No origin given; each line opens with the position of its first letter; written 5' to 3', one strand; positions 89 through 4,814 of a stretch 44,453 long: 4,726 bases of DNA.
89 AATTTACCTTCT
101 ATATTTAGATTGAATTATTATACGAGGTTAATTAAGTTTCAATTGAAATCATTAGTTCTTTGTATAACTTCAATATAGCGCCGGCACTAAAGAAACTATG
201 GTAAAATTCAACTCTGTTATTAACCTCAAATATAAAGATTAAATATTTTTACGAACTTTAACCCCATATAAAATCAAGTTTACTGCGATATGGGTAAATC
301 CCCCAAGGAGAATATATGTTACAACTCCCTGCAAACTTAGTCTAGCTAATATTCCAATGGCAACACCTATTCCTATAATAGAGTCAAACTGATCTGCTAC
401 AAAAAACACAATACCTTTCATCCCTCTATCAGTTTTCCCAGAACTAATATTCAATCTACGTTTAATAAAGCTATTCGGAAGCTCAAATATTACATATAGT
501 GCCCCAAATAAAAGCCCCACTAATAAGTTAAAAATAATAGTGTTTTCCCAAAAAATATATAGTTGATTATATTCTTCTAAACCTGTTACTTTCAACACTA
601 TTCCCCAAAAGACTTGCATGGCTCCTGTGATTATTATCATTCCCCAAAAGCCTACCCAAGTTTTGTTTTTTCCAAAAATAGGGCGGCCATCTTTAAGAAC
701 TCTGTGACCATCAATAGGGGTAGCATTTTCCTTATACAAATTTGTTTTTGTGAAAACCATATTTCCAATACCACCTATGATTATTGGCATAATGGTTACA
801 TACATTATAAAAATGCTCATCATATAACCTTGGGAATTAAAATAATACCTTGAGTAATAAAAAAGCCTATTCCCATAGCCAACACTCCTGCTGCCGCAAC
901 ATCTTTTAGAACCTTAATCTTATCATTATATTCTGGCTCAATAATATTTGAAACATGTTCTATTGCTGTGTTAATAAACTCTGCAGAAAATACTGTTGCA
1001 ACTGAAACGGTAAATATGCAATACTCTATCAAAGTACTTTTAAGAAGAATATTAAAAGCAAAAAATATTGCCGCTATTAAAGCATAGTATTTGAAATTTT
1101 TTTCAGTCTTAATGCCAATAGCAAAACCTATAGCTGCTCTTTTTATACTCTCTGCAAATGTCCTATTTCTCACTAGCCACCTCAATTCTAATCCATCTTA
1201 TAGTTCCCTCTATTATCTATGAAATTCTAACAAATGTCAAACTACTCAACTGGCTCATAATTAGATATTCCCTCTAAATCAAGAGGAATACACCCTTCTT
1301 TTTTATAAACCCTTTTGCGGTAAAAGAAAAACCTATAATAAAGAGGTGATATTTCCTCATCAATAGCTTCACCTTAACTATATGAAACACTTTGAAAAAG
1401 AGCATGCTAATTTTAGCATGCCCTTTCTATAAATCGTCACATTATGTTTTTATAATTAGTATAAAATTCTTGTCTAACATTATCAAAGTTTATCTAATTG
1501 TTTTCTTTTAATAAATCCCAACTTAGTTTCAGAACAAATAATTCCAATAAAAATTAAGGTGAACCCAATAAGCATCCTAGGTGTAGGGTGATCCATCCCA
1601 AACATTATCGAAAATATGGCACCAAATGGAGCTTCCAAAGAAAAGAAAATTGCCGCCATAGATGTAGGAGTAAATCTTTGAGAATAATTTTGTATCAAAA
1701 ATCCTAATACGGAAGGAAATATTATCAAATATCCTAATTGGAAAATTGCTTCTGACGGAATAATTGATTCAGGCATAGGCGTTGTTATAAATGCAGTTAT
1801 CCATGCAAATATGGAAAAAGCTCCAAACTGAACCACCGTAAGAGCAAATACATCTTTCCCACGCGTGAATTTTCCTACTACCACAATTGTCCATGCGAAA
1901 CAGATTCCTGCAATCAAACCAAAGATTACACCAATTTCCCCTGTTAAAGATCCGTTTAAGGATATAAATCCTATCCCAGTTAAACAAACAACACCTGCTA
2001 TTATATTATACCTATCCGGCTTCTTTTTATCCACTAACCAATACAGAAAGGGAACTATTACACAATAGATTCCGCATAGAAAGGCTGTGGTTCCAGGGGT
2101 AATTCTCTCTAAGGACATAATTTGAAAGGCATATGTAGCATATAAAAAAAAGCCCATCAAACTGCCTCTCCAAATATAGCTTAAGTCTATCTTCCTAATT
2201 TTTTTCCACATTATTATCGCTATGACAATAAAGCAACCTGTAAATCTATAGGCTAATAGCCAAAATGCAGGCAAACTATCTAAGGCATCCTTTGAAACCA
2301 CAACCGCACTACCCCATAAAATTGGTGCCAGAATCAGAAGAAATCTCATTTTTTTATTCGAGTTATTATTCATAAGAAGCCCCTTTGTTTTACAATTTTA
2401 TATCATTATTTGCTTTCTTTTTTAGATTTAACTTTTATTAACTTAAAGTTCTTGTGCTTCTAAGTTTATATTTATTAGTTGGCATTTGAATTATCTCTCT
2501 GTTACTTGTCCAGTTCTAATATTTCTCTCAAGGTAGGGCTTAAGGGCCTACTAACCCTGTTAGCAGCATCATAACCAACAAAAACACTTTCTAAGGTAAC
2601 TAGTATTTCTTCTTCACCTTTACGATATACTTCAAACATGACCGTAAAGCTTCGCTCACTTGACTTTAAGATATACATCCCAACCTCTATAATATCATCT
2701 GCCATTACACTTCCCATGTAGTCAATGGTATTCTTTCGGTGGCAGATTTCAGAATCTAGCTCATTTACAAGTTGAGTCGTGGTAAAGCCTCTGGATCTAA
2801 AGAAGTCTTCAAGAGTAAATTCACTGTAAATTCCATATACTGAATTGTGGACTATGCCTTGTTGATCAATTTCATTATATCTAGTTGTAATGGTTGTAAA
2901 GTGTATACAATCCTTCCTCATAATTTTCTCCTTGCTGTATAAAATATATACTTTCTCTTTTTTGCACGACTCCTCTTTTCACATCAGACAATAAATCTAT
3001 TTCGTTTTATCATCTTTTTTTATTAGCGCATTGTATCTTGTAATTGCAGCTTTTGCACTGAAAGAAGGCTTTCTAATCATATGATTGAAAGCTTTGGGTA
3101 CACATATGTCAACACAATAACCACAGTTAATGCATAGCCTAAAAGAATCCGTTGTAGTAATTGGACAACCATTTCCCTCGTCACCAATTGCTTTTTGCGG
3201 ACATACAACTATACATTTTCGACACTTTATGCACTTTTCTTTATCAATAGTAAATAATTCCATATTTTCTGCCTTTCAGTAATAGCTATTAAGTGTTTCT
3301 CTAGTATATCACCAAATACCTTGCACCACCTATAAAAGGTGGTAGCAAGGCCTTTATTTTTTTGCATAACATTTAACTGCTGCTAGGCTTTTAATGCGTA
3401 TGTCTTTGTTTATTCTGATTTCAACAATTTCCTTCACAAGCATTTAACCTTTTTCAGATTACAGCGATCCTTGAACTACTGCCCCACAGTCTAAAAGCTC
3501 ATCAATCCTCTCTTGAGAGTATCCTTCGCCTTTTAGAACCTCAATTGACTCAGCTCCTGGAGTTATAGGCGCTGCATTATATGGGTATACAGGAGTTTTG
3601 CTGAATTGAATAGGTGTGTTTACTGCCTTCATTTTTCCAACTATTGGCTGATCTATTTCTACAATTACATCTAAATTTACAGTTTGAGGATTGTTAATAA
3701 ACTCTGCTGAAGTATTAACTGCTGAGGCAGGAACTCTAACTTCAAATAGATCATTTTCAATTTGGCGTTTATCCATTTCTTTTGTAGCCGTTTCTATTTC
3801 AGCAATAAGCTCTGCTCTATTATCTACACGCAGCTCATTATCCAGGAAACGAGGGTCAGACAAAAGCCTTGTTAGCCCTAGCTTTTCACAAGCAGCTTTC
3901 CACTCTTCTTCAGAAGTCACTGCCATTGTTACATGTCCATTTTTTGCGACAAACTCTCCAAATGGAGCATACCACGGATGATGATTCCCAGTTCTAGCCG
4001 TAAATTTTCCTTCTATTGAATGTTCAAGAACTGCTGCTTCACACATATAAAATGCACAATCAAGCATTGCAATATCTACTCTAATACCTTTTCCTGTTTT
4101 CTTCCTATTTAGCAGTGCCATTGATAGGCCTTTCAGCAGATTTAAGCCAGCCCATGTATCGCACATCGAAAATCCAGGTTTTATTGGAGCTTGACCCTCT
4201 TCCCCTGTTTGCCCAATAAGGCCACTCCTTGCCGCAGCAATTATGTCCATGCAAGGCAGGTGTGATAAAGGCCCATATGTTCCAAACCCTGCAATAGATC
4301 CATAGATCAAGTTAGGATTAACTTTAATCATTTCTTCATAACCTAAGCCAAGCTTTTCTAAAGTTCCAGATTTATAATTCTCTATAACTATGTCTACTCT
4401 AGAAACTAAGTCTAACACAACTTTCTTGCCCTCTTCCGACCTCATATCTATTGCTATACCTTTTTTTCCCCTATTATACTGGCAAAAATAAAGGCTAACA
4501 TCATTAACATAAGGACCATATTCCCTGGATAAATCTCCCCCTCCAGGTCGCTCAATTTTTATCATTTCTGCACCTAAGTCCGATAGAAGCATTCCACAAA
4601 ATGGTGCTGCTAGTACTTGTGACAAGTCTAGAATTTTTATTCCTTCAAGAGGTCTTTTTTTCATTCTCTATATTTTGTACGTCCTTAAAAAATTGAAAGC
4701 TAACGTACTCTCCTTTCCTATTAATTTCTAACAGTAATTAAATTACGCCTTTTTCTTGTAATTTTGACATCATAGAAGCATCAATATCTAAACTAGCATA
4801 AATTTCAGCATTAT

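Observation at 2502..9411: Six-gene quaternary-amine acyl-CoA cluster resembling the gamma-butyrobetaine-to-TMA (bbu) pathway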

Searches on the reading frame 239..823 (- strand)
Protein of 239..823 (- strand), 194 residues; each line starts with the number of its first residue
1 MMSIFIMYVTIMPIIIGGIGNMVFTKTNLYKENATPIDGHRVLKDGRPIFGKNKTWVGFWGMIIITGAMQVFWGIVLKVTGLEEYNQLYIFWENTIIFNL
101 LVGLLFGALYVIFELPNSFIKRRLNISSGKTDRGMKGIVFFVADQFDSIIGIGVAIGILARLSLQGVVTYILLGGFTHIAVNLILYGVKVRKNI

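Call 38: search_protein_families(library=pfam, proteins=[window:239-823:-])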
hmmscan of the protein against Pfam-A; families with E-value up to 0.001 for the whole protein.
window:239-823:- (194 aa): 1 family
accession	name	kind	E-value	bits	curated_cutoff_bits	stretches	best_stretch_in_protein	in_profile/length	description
PF01864.22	CarS-like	-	5.7e-11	43.2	22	1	33-191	27-171/175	CDP-archaeol synthase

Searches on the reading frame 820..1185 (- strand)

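Call 38: search_protein_families(library=pfam, proteins=[window:820-1185:-])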
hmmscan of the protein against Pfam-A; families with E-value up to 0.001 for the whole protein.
window:820-1185:- (121 aa): 1 family
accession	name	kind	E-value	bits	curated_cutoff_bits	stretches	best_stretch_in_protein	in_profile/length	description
PF01219.24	DAGK_prokar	-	2.3e-22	79.2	22.3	1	17-116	3-102/102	Prokaryotic diacylglycerol kinase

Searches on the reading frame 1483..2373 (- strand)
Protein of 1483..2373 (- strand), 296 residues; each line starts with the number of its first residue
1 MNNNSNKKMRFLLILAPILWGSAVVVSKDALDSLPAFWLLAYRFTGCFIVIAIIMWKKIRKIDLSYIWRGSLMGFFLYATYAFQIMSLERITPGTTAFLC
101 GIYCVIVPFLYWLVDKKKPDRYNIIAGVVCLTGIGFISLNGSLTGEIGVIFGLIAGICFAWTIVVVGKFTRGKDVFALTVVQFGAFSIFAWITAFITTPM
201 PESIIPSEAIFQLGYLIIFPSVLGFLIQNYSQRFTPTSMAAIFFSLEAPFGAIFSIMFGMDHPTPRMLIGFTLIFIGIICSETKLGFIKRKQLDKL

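Call 4: search_protein_families(library=pfam, proteins=[window:1483-2373:-])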
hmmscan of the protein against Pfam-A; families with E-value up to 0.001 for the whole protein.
window:1483-2373:- (296 aa): 1 family
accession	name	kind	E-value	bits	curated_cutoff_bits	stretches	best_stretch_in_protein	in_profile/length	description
PF00892.27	EamA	-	4.1e-32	111.7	28.2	2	11-138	5-134/135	EamA-like transporter family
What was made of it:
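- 1483..2373 (-): Accessory EamA/DMT-family transporter directly downstream of bbuF; probable seventh gene of this cluster variant, substrate unknown. Pfam EamA (call 4).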

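Call 5: search_protein_families(library=ncbifam, proteins=[window:1483-2373:-])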
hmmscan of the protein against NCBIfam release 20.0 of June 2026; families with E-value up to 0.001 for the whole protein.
window:1483-2373:- (296 aa): 3 families
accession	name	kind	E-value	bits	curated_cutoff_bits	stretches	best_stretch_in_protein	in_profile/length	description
TIGR00950.1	2A78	equivalog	3.9e-17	62.5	230.2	1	20-279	1-264/264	carboxylate/amino acid/amine transporter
NF008432.0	PRK11272.1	equivalog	1.4e-05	24.5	270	1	15-233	17-237/294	drug/metabolite exporter YedA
NF002586.0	PRK02237.1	equivalog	0.00031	20.8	114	1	49-139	18-105/109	YnfA family protein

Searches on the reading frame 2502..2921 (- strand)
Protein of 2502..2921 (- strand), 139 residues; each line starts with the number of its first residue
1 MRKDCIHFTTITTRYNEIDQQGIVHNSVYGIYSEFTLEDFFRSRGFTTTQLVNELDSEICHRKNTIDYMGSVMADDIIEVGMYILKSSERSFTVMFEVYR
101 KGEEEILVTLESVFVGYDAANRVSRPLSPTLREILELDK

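Call 4: search_protein_families(library=pfam, proteins=[window:2502-2921:-])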
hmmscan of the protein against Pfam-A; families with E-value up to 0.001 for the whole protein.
window:2502-2921:- (139 aa): 2 families
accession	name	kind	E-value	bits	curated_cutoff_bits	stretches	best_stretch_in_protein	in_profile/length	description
PF13279.12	4HBT_2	-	3.5e-10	40.8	25.5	1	15-133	3-120/122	Thioesterase-like superfamily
PF03061.28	4HBT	-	8.4e-06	26.5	20.6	1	21-105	1-77/79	Thioesterase superfamily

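Call 5: search_protein_families(library=ncbifam, proteins=[window:2502-2921:-])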
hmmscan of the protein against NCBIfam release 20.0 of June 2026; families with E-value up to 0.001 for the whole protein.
window:2502-2921:- (139 aa): 4 families
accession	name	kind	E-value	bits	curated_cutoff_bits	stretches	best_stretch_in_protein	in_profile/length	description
TIGR00051.1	TIGR00051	subfamily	1e-11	45.2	68.7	1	14-111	5-101/117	YbgC/FadM family acyl-CoA thioesterase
TIGR02799.1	thio_ybgC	equivalog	9.8e-09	35.6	141.35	1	11-117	5-111/126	tol-pal system-associated acyl-CoA thioesterase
NF047424.1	MenI_Staph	exception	1.7e-07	31.3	225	1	8-104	5-100/148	1,4-dihydroxy-2-naphthoyl-CoA hydrolase MenI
NF008065.0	PRK10800.1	equivalog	5.1e-07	29.9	185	1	11-119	10-116/134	tol-pal system-associated acyl-CoA thioesterase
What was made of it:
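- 2502..2921 (-): bbuF orthologue: hotdog (YbgC/4HBT-type) acyl-CoA thioesterase (139 aa). 4HBT_2/4HBT and TIGR00051 (calls 4, 5).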

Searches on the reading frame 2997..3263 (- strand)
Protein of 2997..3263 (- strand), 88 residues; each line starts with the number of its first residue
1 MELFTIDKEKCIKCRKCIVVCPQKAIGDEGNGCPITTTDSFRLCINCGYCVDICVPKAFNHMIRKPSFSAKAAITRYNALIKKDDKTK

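Call 4: search_protein_families(library=pfam, proteins=[window:2997-3263:-])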
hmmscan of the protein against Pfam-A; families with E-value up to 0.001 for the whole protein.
window:2997-3263:- (88 aa): 13 families
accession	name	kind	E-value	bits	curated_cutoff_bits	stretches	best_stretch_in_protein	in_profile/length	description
PF00037.32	Fer4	-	1.6e-11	44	21.1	1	5-26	2-23/24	4Fe-4S binding domain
PF12837.12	Fer4_6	-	3.3e-10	39.9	25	1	4-26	2-24/24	4Fe-4S binding domain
PF12797.12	Fer4_2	-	5.2e-09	35.9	24.5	1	5-22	4-21/22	4Fe-4S binding domain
PF13484.11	Fer4_16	-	7.1e-08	33.6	30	1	10-29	1-20/66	4Fe-4S double cluster binding domain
PF12838.12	Fer4_7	-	1.5e-07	32.2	27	1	10-55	1-49/52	4Fe-4S dicluster domain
PF13237.11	Fer4_10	-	5.8e-07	29.8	25.5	1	5-54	3-52/53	4Fe-4S dicluster domain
PF13187.11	Fer4_9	-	8.8e-07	29.3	27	1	10-55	1-48/52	4Fe-4S dicluster domain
PF13183.11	Fer4_8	-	5.6e-06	27.2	27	0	43-72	4-27/68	4Fe-4S dicluster domain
PF14697.11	Fer4_21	-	9.6e-06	26.1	35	1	5-54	2-51/59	4Fe-4S dicluster domain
PF13534.11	Fer4_17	-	2.9e-05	25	22.2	0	44-73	2-30/61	4Fe-4S dicluster domain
PF13370.11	Fer4_13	-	0.00059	20.9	24.5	0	6-23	1-18/58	4Fe-4S single cluster domain of Ferredoxin I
PF12800.12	Fer4_4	-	0.00087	19.9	24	0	9-23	2-16/17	4Fe-4S binding domain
PF12798.12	Fer4_3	-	0.00088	20.4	27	0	11-25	1-15/15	4Fe-4S binding domain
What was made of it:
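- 2997..3263 (-): bbuD orthologue: 2x[4Fe-4S] ferredoxin (88 aa). Fer4 dicluster families (call 4).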

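Call 5: search_protein_families(library=ncbifam, proteins=[window:2997-3263:-])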
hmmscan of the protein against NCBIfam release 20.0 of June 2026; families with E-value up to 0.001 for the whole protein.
window:2997-3263:- (88 aa): 44 families (the best 25 are shown)
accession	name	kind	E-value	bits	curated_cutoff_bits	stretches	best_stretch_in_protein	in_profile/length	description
NF040684.1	PorD_Arch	equivalog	7.5e-09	35.6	120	1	6-61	29-81/85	pyruvate synthase subunit PorD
TIGR02179.1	PorD_KorD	subfamily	6.4e-08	32.6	60.05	1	6-61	22-74/78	2-oxoacid:acceptor oxidoreductase, delta subunit, pyruvate/2-ketoisovalerate family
NF007013.0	PRK09477.1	equivalog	1e-07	31.3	234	1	6-64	221-279/286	quinol dehydrogenase ferredoxin subunit NapH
NF043069.1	T4HPD_activ_SAM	equivalog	2.4e-07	30.4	425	1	5-63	47-101/299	trans-4-hydroxy-L-proline dehydratase activase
NF040864.1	HgcB_ferredoxin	equivalog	2.6e-07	30.4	99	1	5-60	10-62/93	mercury methylation ferredoxin HgcB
TIGR02700.1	flavo_MJ0208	hypoth_equivalog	2.6e-07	30.2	251.35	1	4-59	143-194/234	dihydromethanopterin reductase (acceptor)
NF004546.0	PRK05888.3-3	equivalog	7.5e-07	28.7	260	1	41-62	106-127/196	NADH-quinone oxidoreductase subunit NuoI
NF007204.0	PRK09625.1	equivalog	8.6e-07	29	125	1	7-79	57-126/133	pyruvate flavodoxin oxidoreductase subunit delta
NF045874.1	Vhu_polyferre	exception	1.3e-06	27.5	600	1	3-78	190-259/381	F420-non-reducing hydrogenase associated-polyferredoxin VhuB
NF004541.0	PRK05888.2-2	equivalog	2.5e-06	27.4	217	1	7-60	59-112/168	NADH-quinone oxidoreductase subunit NuoI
NF043039.1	HgcAB_like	equivalog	3.2e-06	27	285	1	4-59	295-349/350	HgcAB-like fusion protein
TIGR02494.1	PFLE_PFLC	subfamily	4.2e-06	26.2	174.35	1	6-63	45-101/293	glycyl-radical enzyme activating protein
NF004537.0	PRK05888.1-3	equivalog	4.4e-06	26.4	163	0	5-26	109-130/204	NADH-quinone oxidoreductase subunit NuoI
NF007203.0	PRK09624.1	equivalog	4.8e-06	26.8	171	1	6-64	48-102/105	pyuvate ferredoxin oxidoreductase subunit delta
TIGR02163.1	napH_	subfamily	5.2e-06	26.2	213.05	1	5-61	197-253/255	NapH/MauN family ferredoxin-type protein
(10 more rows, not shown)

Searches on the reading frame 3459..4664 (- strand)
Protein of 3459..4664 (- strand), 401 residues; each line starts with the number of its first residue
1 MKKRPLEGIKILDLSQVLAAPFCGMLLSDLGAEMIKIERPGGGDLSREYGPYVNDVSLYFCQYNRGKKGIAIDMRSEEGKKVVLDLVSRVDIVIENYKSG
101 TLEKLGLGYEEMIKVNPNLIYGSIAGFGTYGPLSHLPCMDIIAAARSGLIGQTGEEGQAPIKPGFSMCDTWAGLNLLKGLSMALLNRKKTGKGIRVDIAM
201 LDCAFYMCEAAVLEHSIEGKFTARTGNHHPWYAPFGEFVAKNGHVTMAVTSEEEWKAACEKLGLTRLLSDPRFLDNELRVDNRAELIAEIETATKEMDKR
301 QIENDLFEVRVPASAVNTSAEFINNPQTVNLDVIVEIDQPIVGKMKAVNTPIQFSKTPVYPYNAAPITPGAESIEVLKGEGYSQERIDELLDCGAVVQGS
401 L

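Call 4: search_protein_families(library=pfam, proteins=[window:3459-4664:-])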
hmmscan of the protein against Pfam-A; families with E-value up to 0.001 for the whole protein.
window:3459-4664:- (401 aa): 1 family
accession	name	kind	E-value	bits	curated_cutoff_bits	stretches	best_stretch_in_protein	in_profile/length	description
PF02515.22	CoA_transf_3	-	6e-110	368.2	23.3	1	6-367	1-361/366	CoA-transferase family III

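Call 5: search_protein_families(library=ncbifam, proteins=[window:3459-4664:-])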
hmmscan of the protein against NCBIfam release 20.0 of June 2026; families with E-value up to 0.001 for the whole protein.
window:3459-4664:- (401 aa): 7 families
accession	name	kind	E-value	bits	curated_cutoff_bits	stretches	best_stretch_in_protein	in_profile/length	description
NF008511.0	PRK11430.1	equivalog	9.4e-83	278.4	522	1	3-337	7-341/381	CoA:oxalate CoA-transferase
NF052585.1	SucGlutTfsCaiB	equivalog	1.8e-82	277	750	1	2-366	4-375/394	succinate--glutarate CoA-transferase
NF041294.1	Scnl_mescCoAtase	equivalog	4.6e-82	276.2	700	1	6-367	4-371/381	succinyl-CoA:mesaconate CoA-transferase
NF003809.0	PRK05398.1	subfamily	2.8e-73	246.8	442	2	3-210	2-210/416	formyl-CoA transferase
TIGR03253.1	oxalate_frc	equivalog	1.7e-70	237.8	504.2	2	4-209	2-208/416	formyl-CoA transferase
NF002914.1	PRK03525.1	equivalog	1.4e-46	159.2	413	1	5-396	9-397/400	L-carnitine CoA-transferase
TIGR04253.1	mesacon_CoA_iso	equivalog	1.5e-18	67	725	1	6-393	3-397/403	2-methylfumaryl-CoA isomerase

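Call 19: search_solved_structures(query=window:3459-4664:-, show_alignments=2, max_evalue=1e-20)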
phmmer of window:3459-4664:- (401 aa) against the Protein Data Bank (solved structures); distinct sequences matched with E-value up to 1e-20: 33.
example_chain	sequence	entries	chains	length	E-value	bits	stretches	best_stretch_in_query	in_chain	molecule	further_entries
4hl6_A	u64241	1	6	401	3e-73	250.4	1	3-337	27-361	Uncharacterized protein YfdE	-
9br6_A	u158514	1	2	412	1.3e-72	248.2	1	4-398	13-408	Succinate--hydroxymethylglutarate CoA-transferase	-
9br7_A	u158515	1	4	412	3.4e-72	246.9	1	4-398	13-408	Succinate--hydroxymethylglutarate CoA-transferase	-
4ed9_A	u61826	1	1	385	3.2e-67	230.5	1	1-357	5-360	CAIB/BAIF family protein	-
10uh_A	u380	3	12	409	1.5e-63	218.4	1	5-398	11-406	Formyl-coenzyme a transferase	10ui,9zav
1pqy_A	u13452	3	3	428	9.4e-56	192.7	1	4-243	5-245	Hypothetical protein yfdW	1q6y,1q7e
1pt5_A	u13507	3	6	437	1.9e-55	191.7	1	3-243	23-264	Hypothetical protein yfdW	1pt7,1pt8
3ubm_A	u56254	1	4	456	6.5e-48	166.9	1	3-216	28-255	Formyl-CoA:oxalate CoA-transferase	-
5yit_A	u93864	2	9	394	8.1e-46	160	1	4-355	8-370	CoA transferase III | Uncharacterized protein Rv3272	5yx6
2vjo_A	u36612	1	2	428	2.7e-45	158.3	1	4-207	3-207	FORMYL-COENZYME A TRANSFERASE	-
1p5h_A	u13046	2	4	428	2.7e-45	158.3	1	4-207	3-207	Formyl-coenzyme A transferase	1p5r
2vjp_A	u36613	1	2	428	2.8e-45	158.3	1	4-207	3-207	FORMYL-COENZYME A TRANSFERASE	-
2vjk_A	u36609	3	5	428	3.7e-45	157.9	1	4-207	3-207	FORMYL-COENZYME A TRANSFERASE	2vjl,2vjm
2vjn_A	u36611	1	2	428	4e-45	157.7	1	4-207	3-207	FORMYL-COENZYME A TRANSFERASE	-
1t4c_A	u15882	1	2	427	4.6e-45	157.5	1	4-207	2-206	Formyl-CoA:oxalate CoA-transferase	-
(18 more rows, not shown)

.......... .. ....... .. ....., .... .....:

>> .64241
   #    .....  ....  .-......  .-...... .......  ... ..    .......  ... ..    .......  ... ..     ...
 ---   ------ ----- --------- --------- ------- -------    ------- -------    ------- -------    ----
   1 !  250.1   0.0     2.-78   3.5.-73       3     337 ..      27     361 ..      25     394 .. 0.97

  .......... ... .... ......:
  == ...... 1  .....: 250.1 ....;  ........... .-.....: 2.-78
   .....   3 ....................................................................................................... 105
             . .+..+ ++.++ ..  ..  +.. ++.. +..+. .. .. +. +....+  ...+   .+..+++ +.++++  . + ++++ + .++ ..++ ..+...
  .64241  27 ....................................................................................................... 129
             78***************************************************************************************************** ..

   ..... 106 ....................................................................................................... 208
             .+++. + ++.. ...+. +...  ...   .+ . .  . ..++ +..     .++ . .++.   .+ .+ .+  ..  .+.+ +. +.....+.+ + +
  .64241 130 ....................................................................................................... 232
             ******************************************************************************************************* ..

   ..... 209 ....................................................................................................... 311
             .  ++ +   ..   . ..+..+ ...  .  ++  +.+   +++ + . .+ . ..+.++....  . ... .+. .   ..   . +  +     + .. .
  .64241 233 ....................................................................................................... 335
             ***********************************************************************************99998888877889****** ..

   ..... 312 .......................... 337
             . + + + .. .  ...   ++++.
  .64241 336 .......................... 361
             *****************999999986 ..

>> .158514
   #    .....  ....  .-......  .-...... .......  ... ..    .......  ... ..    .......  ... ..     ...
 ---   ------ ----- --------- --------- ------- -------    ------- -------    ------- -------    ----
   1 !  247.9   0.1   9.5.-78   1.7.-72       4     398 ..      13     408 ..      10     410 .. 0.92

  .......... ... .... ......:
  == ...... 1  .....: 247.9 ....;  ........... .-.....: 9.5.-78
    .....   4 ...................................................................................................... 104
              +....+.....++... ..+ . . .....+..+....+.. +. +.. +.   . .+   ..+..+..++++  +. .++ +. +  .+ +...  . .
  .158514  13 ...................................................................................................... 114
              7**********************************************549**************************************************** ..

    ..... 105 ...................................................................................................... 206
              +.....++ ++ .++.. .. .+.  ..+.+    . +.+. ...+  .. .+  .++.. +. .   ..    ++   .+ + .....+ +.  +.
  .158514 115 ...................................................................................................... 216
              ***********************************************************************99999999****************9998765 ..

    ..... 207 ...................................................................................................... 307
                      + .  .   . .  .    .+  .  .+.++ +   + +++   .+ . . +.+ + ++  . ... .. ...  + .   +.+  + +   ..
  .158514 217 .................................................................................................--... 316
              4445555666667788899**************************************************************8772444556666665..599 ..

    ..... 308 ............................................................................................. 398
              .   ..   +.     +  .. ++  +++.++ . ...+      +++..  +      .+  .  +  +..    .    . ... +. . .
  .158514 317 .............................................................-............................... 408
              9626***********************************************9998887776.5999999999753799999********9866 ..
